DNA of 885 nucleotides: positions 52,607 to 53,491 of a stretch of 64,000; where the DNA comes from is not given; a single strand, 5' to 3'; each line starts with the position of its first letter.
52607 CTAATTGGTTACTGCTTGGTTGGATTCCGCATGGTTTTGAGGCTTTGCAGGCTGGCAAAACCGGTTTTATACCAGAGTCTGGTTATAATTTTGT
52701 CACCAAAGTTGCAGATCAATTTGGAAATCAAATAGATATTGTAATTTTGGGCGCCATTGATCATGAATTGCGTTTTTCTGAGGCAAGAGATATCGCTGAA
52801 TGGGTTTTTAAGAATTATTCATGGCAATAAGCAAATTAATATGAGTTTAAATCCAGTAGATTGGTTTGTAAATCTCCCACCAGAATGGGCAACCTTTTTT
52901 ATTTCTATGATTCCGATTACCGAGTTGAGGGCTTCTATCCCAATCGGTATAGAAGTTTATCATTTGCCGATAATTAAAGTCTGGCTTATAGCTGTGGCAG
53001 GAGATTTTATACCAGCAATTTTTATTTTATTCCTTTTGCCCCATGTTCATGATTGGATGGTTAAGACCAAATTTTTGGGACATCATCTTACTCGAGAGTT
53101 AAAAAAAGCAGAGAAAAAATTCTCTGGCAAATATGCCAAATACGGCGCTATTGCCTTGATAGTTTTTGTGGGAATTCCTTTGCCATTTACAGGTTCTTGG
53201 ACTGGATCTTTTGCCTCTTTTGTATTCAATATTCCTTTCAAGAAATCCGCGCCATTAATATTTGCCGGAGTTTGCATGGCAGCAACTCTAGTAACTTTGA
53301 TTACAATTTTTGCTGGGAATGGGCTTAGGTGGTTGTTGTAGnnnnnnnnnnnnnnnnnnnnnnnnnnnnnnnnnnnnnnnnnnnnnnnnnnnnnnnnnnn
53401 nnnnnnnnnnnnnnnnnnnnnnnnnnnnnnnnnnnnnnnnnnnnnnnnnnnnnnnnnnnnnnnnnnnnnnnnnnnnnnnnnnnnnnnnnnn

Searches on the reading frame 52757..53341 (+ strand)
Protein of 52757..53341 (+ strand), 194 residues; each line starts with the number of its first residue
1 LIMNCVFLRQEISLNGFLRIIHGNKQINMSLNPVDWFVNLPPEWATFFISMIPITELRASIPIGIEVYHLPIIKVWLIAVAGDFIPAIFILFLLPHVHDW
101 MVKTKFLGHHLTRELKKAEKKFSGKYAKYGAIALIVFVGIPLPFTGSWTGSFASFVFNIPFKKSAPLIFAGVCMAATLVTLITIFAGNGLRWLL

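Call 39: search_protein_families(library=pfam, proteins=[window:52757-53341:+], max_evalue=0.001)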
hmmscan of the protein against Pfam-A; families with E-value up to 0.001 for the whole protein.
window:52757-53341:+ (194 aa): 1 family
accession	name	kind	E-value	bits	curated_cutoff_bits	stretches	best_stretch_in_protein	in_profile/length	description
PF06695.16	Sm_multidrug_ex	-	3.3e-31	108.8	30.7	1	56-177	1-120/121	Putative small multi-drug export protein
